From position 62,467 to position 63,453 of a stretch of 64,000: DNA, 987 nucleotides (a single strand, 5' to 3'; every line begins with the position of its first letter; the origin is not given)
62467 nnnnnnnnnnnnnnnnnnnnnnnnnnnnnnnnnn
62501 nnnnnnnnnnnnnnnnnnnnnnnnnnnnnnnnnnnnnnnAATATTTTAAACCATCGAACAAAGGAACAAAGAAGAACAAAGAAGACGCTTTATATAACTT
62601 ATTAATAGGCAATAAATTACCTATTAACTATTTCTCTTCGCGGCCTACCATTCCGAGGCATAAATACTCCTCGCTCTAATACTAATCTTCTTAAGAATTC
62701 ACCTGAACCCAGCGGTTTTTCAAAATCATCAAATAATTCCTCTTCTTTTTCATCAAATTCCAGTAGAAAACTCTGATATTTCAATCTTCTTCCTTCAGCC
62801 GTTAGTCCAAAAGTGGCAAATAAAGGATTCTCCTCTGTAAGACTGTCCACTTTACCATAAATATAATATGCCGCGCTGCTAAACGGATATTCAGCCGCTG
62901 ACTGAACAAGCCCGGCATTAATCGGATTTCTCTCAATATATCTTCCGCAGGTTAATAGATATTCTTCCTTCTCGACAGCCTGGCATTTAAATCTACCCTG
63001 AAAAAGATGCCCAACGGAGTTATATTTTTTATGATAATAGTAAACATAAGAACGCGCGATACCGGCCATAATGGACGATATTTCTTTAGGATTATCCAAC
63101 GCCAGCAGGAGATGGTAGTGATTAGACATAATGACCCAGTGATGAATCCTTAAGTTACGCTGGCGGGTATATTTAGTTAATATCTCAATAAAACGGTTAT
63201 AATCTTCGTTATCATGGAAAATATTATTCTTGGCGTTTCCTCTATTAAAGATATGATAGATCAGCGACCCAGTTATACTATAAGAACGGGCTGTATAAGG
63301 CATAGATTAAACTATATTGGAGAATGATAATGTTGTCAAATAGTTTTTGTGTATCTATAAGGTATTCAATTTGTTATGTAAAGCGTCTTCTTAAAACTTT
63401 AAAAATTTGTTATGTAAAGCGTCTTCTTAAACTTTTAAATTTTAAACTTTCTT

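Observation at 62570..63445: RAYT/IS200-like HUH transposase flanked by inverted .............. motifs and tandem repeats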

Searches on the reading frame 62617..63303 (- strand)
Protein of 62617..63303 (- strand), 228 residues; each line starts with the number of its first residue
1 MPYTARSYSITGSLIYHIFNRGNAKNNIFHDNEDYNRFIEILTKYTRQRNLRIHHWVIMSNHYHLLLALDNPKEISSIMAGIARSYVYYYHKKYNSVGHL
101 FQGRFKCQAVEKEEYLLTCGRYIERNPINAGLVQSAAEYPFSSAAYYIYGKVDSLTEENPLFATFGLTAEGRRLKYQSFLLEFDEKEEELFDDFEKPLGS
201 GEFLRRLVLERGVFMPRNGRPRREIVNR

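Call 3: search_protein_families(library=pfam, proteins=[window:62617-63303:-], max_evalue=0.01)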
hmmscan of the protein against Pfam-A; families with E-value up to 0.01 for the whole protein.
window:62617-63303:- (228 aa): 1 family
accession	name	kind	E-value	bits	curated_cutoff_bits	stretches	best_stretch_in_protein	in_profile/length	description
PF01797.21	Y1_Tnp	-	1.1e-14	55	23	1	13-126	4-121/121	Transposase IS200 like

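Call 4: search_protein_families(library=ncbifam, proteins=[window:62617-63303:-], max_evalue=0.01)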
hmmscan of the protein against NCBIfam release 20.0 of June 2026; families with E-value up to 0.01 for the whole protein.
window:62617-63303:- (228 aa): 2 families
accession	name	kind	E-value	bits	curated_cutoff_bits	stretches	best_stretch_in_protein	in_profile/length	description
NF047646.1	REP_Tyr_transpos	equivalog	1.7e-19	70.1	80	1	15-142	11-146/146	REP-associated tyrosine transposase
NF033573.1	transpos_IS200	equivalog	0.002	18.3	55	1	13-94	10-90/126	IS200/IS605 family transposase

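Call 9: find_encoding_contigs(protein=window:62617-63303:-, flank=10000, max_places=10)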
Protein window:62617-63303:- (228 aa): no gene with exactly this product is on record in the collection.

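Call 10: search_solved_structures(query=window:62617-63303:-, max_evalue=1, show_alignments=3)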
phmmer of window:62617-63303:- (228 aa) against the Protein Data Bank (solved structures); distinct sequences matched with E-value up to 1: 1.
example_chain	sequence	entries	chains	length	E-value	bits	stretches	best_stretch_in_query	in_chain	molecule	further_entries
4er8_A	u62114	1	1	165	6e-05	26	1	6-143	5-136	TnpArep for protein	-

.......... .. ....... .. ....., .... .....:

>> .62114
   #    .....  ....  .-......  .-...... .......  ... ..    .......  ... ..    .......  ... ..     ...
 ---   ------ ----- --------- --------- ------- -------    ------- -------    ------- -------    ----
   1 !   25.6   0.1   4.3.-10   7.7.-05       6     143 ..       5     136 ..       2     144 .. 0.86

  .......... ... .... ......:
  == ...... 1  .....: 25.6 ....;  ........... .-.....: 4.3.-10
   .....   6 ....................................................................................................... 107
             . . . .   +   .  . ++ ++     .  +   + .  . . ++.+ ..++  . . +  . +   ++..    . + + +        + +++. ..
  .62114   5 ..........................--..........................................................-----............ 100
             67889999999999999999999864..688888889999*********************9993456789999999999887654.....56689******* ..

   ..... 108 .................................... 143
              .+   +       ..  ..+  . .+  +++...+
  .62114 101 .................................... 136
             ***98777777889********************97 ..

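Call 11: find_homologous_proteins(query=window:62617-63303:-, max_evalue=0.00001)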
Query window:62617-63303:- (228 aa): 709 proteins with E <= 0.00001 among 858 candidates; the best 120 are listed.
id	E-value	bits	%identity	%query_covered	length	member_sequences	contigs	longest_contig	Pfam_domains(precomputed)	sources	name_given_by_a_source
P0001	7.0e-151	518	100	100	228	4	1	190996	PF01797.22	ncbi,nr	ncbi:MAG: transposase [Candidatus Omnitrophota bacterium]|nr:transposase [Candidatus Omnitrophota ba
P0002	2.8e-131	454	88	99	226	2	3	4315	PF01797.22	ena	-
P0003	7.8e-99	348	66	99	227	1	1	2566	PF01797.22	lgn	-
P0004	2.5e-91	323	64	99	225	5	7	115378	PF01797.22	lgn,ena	-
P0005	8.4e-90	318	62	99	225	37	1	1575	PF01797.22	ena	-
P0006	3.2e-89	316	62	99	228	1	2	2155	PF01797.22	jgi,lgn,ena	-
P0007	9.7e-89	315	60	100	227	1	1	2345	PF01797.22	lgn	-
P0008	1.7e-86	308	60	99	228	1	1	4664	PF01797.22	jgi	jgi:putative transposase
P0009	3.7e-86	306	59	98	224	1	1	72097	PF01797.22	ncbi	-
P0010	8.6e-86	305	58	98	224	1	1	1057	PF01797.22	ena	-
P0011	1.3e-85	305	60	97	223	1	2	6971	PF01797.22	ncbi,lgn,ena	-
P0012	8.3e-85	302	58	100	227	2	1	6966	PF01797.22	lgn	-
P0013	8.3e-85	302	60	95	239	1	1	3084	PF01797.22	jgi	jgi:putative transposase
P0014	2.9e-84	300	56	98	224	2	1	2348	PF01797.22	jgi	-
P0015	4.5e-84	300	56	97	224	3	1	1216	PF01797.22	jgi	-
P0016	2.6e-83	297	58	98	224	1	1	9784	PF01797.22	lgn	-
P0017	5.3e-83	296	56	98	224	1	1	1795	PF01797.22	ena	-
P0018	7.9e-83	296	59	94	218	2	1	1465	PF01797.22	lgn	-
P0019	1.1e-82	295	57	97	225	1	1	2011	PF01797.22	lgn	-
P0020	3.3e-82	293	59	93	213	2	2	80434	PF01797.22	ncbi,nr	ncbi:MAG: transposase [Candidatus Omnitrophica bacterium]|nr:transposase [Candidatus Omnitrophota ba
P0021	1.6e-81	291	56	98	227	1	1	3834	PF01797.22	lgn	-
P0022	2.5e-81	291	55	100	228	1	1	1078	PF01797.22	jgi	jgi:putative transposase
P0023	4.6e-81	290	55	98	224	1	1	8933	PF01797.22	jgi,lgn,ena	-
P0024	4.7e-81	290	58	95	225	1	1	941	PF01797.22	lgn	-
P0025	5.8e-81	289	57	95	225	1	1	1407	PF01797.22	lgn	-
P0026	9.7e-81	289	55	97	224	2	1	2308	PF01797.22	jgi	-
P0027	1.5e-80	288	57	97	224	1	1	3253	PF01797.22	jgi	jgi:putative transposase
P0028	4.4e-80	287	57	95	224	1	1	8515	PF01797.22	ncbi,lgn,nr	ncbi:MAG: transposase [Candidatus Omnitrophica bacterium]|nr:transposase [Candidatus Omnitrophota ba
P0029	2.2e-79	284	59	90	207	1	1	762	PF01797.22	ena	-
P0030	5.5e-79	283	56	98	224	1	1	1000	PF01797.22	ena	-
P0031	6.3e-79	283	53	98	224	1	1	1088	PF01797.22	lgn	-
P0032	1.1e-78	282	57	93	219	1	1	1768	PF01797.22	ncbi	ncbi:MAG: transposase, partial [Candidatus Omnitrophota bacterium]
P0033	1.2e-78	282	55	97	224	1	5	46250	PF01797.22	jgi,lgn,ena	-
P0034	1.6e-78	281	55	99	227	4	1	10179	PF01797.22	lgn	-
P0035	1.8e-78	281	55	95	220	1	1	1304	PF01797.22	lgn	-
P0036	2.0e-78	281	58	97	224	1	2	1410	PF01797.22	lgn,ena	-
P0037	2.2e-78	281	57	95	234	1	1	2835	PF01797.22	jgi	jgi:putative transposase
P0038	4.3e-78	280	53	99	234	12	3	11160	PF01797.22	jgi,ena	-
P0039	5.5e-78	280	56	97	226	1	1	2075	PF01797.22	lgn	-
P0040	3.4e-77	277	56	99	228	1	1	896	PF01797.22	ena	-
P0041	4.1e-77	277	52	98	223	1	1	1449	PF01797.22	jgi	jgi:putative transposase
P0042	4.1e-77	277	58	95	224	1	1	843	PF01797.22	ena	-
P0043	7.4e-77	276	52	100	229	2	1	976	PF01797.22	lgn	-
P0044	3.5e-76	274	52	98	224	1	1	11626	PF01797.22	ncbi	ncbi:MAG: transposase [Candidatus Omnitrophota bacterium]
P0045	7.0e-76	273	52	100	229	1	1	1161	PF01797.22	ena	-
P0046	8.4e-76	273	55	99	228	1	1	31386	PF01797.22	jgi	-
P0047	9.6e-76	272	56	94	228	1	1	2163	PF01797.22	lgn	-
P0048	1.5e-75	272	56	91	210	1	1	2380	PF01797.22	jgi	jgi:putative transposase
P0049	1.8e-75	271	53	99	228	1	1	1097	PF01797.22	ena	-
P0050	4.4e-75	270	53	99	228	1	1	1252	PF01797.22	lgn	-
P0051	6.9e-75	270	55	99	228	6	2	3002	PF01797.22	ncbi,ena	-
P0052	1.3e-74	269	52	100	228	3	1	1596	PF01797.22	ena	-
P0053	1.6e-74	268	56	95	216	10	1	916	PF01797.22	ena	-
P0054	2.9e-74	268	58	86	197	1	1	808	PF01797.22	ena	-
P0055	4.8e-74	267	58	91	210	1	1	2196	PF01797.22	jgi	-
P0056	1.6e-73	265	53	98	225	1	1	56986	PF01797.22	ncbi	ncbi:MAG: transposase [Candidatus Omnitrophota bacterium]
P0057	1.1e-72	262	52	99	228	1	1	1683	PF01797.22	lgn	-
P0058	1.1e-72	262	52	98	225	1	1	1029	PF01797.22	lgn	-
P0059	1.2e-72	262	51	99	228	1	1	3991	PF01797.22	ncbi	-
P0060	1.5e-72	262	54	99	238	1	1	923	PF01797.22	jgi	jgi:putative transposase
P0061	1.9e-72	262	52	98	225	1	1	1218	PF01797.22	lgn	-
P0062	2.0e-72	261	53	99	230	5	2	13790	PF01797.22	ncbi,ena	-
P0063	2.5e-72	261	50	99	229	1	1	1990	PF01797.22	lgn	-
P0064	4.5e-72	260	50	99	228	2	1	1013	PF01797.22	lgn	-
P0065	4.9e-72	260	53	95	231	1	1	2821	PF01797.22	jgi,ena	-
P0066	8.4e-72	259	54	95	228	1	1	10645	PF01797.22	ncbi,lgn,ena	-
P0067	2.5e-71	258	53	99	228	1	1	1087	PF01797.22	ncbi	-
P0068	2.6e-71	258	53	97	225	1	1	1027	PF01797.22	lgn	-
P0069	3.4e-71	257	55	90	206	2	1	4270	PF01797.22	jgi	-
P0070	4.6e-71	257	50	99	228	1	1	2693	PF01797.22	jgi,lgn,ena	-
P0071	6.8e-71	256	50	99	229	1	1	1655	PF01797.22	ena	-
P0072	1.1e-70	256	52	99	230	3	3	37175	PF01797.22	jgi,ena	-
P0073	1.2e-70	256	51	95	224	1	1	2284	PF01797.22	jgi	jgi:putative transposase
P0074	1.2e-70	256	52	95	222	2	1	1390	PF01797.22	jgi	-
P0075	1.2e-70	256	52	94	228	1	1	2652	PF01797.22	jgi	-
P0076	1.6e-70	255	51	100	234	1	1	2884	PF01797.22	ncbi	ncbi:MAG: transposase [Candidatus Omnitrophota bacterium]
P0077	2.2e-70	255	50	95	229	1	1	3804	PF01797.22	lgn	-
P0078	2.4e-70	255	51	98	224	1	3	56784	PF01797.22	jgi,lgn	-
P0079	2.7e-70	254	52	100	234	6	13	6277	PF01797.22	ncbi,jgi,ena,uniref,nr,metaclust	ncbi:MAG: hypothetical protein COX41_05030 [Candidatus Omnitrophica bacterium CG23_combo_of_CG06-09_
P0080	3.1e-70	254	52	95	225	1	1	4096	PF01797.22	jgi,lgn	jgi:putative transposase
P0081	3.6e-70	254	52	100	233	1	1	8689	PF01797.22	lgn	-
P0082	5.4e-70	254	51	99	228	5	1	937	PF01797.22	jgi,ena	-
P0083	6.8e-70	253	50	97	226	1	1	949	PF01797.22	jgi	jgi:putative transposase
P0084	9.9e-70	253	50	100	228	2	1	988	PF01797.22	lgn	-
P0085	1.6e-69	252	51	99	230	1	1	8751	PF01797.22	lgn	-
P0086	1.7e-69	252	50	99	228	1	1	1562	PF01797.22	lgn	-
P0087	1.8e-69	252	49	99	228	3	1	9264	PF01797.22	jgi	jgi:putative transposase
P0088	2.0e-69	252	51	99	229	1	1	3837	PF01797.22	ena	-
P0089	2.4e-69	251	49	97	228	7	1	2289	PF01797.22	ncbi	-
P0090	2.6e-69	251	51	99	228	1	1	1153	PF01797.22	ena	-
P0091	3.2e-69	251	50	99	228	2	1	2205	PF01797.22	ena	-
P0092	3.7e-69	251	55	86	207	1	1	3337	PF01797.22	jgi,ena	-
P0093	5.1e-69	250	51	99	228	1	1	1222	PF01797.22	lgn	-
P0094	6.1e-69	250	50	99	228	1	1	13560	PF01797.22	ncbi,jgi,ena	ncbi:MAG: transposase [Candidatus Omnitrophota bacterium]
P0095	8.0e-69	250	52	91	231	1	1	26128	PF01797.22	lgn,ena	-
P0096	1.5e-68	249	50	100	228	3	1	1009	PF01797.22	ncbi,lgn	-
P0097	1.5e-68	249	51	99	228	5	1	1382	PF01797.22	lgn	-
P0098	1.8e-68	249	49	99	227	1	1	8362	PF01797.22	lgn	-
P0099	1.9e-68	248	50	99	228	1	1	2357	PF01797.22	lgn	-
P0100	1.9e-68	248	51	95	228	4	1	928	PF01797.22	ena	-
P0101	2.8e-68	248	51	98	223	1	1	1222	PF01797.22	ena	-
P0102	3.6e-68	248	48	97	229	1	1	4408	PF01797.22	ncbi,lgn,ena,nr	ncbi:MAG: transposase [Candidatus Omnitrophica bacterium]|nr:transposase [Candidatus Omnitrophota ba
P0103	5.4e-68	247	50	99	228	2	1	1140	PF01797.22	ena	-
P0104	7.0e-68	247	51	97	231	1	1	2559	PF01797.22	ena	-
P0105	9.5e-68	246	50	99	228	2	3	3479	PF01797.22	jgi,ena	-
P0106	9.9e-68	246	54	90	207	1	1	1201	PF01797.22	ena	-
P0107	1.0e-67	246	52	93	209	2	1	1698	PF01797.22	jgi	-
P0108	1.4e-67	246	51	95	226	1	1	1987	PF01797.22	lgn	-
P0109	1.6e-67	245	50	95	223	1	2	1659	PF01797.22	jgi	jgi:putative transposase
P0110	1.6e-67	245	49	95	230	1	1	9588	PF01797.22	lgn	-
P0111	1.7e-67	245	49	95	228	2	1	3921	PF01797.22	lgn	-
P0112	1.7e-67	245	50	99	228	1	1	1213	PF01797.22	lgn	-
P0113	2.6e-67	245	49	99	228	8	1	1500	PF01797.22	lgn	-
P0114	3.6e-67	244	53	95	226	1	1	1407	PF01797.22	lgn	-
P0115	3.8e-67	244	53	91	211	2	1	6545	PF01797.22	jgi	-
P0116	1.1e-66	243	49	99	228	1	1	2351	PF01797.22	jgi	-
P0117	1.3e-66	243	52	92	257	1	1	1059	PF01797.22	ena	-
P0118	1.5e-66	242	51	98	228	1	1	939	PF01797.22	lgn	-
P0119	1.5e-66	242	49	99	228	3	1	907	PF01797.22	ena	-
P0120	1.5e-66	242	50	99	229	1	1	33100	PF01797.22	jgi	-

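Call 13: find_related_loci(query=A1, collection=genome_contigs, flank=3000)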
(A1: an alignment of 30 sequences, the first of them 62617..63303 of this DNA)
Query A1 (228 aa) in genome_contigs; peptide patterns used: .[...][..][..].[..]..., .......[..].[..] (x = any residue, [..] = any of these).
599 stretches matched a pattern (row limit reached: there are more); 587 encode a relative of the query (tblastn E <= 1e-3); the best 80 are kept; 80 distinct loci.
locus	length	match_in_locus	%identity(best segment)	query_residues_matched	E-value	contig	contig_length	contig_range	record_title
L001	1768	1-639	57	11-222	3e-87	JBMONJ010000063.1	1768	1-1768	MAG: Candidatus Omnitrophota bacterium isolate Betzabe_MAG073 MAG073_63, whole genome shotgun sequence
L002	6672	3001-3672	52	1-222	8e-78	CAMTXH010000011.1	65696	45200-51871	MAG: uncultured Omnitrophica bacterium isolate G01_MAG_00006 genome assembly, contig: G01_MAG_00006_000000000015, whole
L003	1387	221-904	52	1-227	6e-80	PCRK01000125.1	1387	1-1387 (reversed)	MAG: Candidatus Omnitrophica bacterium CG23_combo_of_CG06-09_8_20_14_all_41_10 CG23_scaffold_103230_c, whole genome shot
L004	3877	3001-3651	45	1-217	2e-66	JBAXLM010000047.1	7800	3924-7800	MAG: Candidatus Omnitrophota bacterium isolate ELA427 MAG427_47, whole genome shotgun sequence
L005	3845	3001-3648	46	1-216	1e-64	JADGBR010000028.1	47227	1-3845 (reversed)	MAG: Candidatus Omnitrophota bacterium isolate nW3bin14 nW3_bin14_NODE_28_length_47227_cov_3.489458, whole genome shotgu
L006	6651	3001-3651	45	1-217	2e-61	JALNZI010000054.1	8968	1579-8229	MAG: Candidatus Omnitrophota bacterium isolate SO_2017_LW1 bin 10 NODE_7219_length_8968_cov_1.094786_LW64-88_2017, whole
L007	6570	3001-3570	44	1-190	6e-57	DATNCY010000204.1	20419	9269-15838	MAG TPA_asm: Gemmataceae bacterium isolate SMAG_U11228 k141_167181, whole genome shotgun sequence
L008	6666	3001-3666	45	1-221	1e-60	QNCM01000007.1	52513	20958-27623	MAG: Candidatus Makaraimicrobium thalassicum isolate B134_G9 B134_Guay9_scaffold_00074, whole genome shotgun sequence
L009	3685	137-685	49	44-225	1e-56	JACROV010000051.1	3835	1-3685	MAG: Candidatus Omnitrophota bacterium isolate NC_groundwater_1970_Pr3_S-0.2um_51_5 scaffold_422882, whole genome shotgu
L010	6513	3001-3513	41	10-180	1e-46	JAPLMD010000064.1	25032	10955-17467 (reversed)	MAG: Candidatus Omnitrophota bacterium isolate LacPavin_0920_SED5_MAG_41_13 LacPavin_0920_SED5_scaffold_629835, whole ge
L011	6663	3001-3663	37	1-221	2e-45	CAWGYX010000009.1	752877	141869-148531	MAG: uncultured Acidobacteriota bacterium isolate MFD02248.bin.1.193 genome assembly, contig: contig_23797, whole genome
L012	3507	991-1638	35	1-221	2e-42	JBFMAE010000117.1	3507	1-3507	MAG: Thermodesulfobacteriota bacterium isolate MAG130 MAG130_117, whole genome shotgun sequence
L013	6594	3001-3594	38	1-187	6e-42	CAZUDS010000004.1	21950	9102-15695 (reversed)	MAG TPA_asm: uncultured Candidatus Saccharibacteria bacterium isolate binchicken_co247_5 genome assembly, contig: NODE_1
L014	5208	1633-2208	35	15-206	4e-42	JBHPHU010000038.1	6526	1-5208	Candidatus Omnitrophota bacterium isolate SAG AM-312-B13 AM-312-B13_NODE_38, whole genome shotgun sequence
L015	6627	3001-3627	41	10-213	5e-41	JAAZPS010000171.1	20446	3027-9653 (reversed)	MAG: Bacillota bacterium isolate AS4KglBPMA_3 6778_AS4K, whole genome shotgun sequence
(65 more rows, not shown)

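Call 14: find_encoding_contigs(protein=P0002, flank=5000, max_places=6)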
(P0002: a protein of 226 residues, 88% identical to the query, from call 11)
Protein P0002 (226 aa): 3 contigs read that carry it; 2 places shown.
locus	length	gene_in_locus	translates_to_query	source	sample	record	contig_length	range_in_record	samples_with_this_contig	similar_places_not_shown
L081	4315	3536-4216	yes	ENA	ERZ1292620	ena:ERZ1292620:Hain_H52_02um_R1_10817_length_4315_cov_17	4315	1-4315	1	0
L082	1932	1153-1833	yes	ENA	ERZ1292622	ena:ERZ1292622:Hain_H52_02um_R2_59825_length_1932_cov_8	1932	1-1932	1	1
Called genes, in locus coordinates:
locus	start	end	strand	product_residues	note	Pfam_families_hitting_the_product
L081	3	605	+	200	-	?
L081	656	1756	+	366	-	PF00291:PALP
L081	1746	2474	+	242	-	PF04127:DFP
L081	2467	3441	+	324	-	-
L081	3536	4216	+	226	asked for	PF01797:Y1_Tnp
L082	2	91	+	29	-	?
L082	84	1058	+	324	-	-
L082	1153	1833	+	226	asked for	PF01797:Y1_Tnp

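Call 15: find_encoding_contigs(protein=P0004, flank=5000, max_places=8)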
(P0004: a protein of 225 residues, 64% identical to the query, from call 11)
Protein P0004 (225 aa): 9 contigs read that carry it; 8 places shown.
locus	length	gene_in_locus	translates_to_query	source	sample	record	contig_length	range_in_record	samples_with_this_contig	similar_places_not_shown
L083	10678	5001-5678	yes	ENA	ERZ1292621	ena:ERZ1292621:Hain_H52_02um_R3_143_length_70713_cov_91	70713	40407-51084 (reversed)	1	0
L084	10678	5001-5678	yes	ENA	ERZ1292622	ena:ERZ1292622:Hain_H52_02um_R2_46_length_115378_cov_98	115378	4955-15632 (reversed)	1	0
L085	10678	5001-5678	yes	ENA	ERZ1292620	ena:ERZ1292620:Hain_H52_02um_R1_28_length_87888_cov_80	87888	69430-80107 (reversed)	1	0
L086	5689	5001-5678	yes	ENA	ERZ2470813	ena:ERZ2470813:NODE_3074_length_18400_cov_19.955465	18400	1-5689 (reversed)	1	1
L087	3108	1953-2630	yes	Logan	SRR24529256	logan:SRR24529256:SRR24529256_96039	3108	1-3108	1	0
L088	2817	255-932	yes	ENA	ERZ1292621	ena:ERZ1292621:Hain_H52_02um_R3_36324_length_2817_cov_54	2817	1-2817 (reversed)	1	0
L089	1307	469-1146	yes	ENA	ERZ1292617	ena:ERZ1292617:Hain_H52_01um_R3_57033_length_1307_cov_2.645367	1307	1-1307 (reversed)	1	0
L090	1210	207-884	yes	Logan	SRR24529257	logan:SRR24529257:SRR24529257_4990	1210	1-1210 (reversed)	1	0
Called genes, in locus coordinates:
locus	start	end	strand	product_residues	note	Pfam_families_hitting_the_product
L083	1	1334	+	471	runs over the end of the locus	PF08348:PAS_6 (faint), PF00989:PAS, PF08448:PAS_4, PF12860:PAS_7 (weak), PF13188:PAS_8 (weak), PF13426:PAS_9, PF00512:HisKA, PF02518:HATPase_c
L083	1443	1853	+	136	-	PF00072:Response_reg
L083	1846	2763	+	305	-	PF07719:TPR_2 (weak), PF02563:Poly_export, PF10531:SLBB (weak), PF22461:SLBB_2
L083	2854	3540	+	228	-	PF00535:Glycos_transf_2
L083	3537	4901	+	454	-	PF02310:B12-binding (weak), PF04055:Radical_SAM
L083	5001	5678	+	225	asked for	PF01797:Y1_Tnp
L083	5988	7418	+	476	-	PF02310:B12-binding, PF04055:Radical_SAM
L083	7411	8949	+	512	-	PF25182:NonGDSL (weak), PF00657:Lipase_GDSL (faint), PF13472:Lipase_GDSL_2 (weak), PF14559:TPR_19 (weak), PF00515:TPR_1 (weak), PF13432:TPR_16, PF13424:TPR_12 (weak), PF14559:TPR_19, +16 more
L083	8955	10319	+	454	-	PF25182:NonGDSL (weak), PF13472:Lipase_GDSL_2, PF13424:TPR_12, PF14559:TPR_19, PF13431:TPR_17 (weak), PF13432:TPR_16 (weak), PF23914:TPR_CcmH_CycH (weak), PF13424:TPR_12, +9 more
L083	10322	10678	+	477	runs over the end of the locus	PF00657:Lipase_GDSL (faint), PF13472:Lipase_GDSL_2, PF07719:TPR_2 (faint), PF13181:TPR_8 (faint), PF13428:TPR_14 (faint), PF13432:TPR_16 (weak), PF00515:TPR_1 (weak), PF13424:TPR_12 (weak), +7 more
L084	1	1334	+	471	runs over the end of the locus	PF08348:PAS_6 (faint), PF00989:PAS, PF08448:PAS_4, PF12860:PAS_7 (weak), PF13188:PAS_8 (weak), PF13426:PAS_9, PF00512:HisKA, PF02518:HATPase_c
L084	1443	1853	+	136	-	PF00072:Response_reg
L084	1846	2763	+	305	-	PF07719:TPR_2 (weak), PF02563:Poly_export, PF10531:SLBB (weak), PF22461:SLBB_2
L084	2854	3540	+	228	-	PF00535:Glycos_transf_2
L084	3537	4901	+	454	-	PF02310:B12-binding (weak), PF04055:Radical_SAM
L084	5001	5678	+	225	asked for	PF01797:Y1_Tnp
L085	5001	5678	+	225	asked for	PF01797:Y1_Tnp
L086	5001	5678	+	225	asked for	PF01797:Y1_Tnp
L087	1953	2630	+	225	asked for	PF01797:Y1_Tnp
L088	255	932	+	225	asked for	PF01797:Y1_Tnp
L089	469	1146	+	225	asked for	PF01797:Y1_Tnp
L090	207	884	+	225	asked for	PF01797:Y1_Tnp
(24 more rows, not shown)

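Call 16: find_encoding_contigs(protein=P0001, flank=10000, max_places=6)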
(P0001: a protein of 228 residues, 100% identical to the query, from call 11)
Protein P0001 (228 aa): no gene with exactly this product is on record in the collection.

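Call 39: predict_structure(alignment_id=A1)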
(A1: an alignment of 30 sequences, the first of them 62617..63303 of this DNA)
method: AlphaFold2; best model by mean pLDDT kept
length: 228 residues; sequences in the alignment: 30
mean_pLDDT: 90.5   pTM: 0.87
mean pLDDT of the five models: 90.5, 90.2, 90.1, 90.2, 89.7
residues with pLDDT >= 90: 184; 70-90: 24; 50-70: 10; < 50: 10
segments of 3 or more residues with pLDDT < 50: 1-7, 226-228
pLDDT, mean of each block of 10 residues (from residue 1): 47 93 95 98 97 98 96 94 98 95 94 93 96 96 97 94 94 96 86 93 91 80 52
secondary structure, 60 per line:
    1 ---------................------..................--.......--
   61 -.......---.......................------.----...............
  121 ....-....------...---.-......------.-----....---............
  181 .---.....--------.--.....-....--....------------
elements in order: H10-13 E14-22 H32-49 E52-58 E62-68 H72-94 E106-111 H112-124 H126-129 H144-149 H162-165 H169-181 H185-189 H201-205 E207-210 E213-216
